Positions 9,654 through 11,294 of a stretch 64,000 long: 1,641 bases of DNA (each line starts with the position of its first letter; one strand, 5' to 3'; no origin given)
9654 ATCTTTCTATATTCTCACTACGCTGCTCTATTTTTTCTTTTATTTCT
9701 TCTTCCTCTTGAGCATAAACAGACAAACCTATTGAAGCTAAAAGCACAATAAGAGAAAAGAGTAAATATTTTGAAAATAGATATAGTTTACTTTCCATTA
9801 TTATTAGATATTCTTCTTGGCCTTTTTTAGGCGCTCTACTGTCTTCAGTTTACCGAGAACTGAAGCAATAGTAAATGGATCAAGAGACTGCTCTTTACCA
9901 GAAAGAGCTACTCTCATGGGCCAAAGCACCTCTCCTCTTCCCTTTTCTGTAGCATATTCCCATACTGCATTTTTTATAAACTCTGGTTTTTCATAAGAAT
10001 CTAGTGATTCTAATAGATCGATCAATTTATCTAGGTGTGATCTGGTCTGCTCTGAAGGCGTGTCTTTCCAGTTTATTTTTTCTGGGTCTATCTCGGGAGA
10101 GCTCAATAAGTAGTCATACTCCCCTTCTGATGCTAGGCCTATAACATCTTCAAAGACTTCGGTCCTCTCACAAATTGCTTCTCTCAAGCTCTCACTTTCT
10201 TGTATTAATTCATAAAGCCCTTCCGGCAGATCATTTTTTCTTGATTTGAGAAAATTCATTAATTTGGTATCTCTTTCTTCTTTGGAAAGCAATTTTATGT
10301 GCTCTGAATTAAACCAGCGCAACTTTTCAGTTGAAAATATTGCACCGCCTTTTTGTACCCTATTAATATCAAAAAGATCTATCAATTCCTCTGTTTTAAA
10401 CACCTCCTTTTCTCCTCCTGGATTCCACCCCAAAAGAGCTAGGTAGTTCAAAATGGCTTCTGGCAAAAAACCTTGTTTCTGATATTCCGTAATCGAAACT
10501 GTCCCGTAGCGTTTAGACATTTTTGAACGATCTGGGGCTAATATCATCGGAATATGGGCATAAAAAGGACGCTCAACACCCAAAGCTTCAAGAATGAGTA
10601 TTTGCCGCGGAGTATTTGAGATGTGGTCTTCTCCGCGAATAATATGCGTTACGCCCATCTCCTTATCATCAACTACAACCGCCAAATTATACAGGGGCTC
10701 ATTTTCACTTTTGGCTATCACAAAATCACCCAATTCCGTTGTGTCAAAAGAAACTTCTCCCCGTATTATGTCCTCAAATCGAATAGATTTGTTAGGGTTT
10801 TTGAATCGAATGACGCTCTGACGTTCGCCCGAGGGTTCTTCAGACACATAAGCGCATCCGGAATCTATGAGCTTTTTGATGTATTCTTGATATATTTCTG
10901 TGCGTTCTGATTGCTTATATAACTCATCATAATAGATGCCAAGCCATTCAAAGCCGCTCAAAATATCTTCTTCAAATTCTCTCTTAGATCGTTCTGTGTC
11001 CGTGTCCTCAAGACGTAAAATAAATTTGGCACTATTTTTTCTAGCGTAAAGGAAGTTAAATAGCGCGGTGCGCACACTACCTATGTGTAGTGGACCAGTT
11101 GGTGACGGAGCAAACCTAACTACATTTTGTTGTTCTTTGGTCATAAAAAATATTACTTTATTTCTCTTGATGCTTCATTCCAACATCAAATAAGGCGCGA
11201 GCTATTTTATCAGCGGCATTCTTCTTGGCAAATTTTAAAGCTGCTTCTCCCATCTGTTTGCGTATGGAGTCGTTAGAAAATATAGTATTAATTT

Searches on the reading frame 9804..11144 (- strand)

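Call 52: search_protein_families(library=ncbifam, proteins=[window:9804-11144:-], max_evalue=1e-20)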
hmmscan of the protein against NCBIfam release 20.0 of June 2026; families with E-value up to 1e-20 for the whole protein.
window:9804-11144:- (446 aa): 8 families
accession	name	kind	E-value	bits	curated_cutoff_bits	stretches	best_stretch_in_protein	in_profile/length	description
TIGR00464.1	gltX_bact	equivalog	1.8e-131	439.3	289.95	2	107-441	139-465/470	glutamate--tRNA ligase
TIGR03838.1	queuosine_YadB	equivalog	7.3e-61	205.9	276.7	2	107-231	127-252/272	tRNA glutamyl-Q(34) synthetase GluQRS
NF004314.0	PRK05710.1-3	equivalog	7.9e-61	206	256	2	107-254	130-274/297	tRNA glutamyl-Q(34) synthetase GluQRS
NF004315.1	PRK05710.1-4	equivalog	4.3e-57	193.6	250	2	121-234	160-273/274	tRNA glutamyl-Q(34) synthetase GluQRS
NF004313.0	PRK05710.1-2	equivalog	9.7e-47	159.6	380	1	117-230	149-263/299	tRNA glutamyl-Q(34) synthetase GluQRS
NF003169.0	PRK04156.1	equivalog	2.3e-45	155.3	516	1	4-109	99-206/567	glutamate--tRNA ligase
TIGR00463.1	gltX_arch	equivalog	3.3e-39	134.8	401.75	1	3-105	90-192/560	glutamate--tRNA ligase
NF004312.0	PRK05710.1-1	equivalog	5.2e-38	131.1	453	0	106-225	133-253/306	tRNA glutamyl-Q(34) synthetase GluQRS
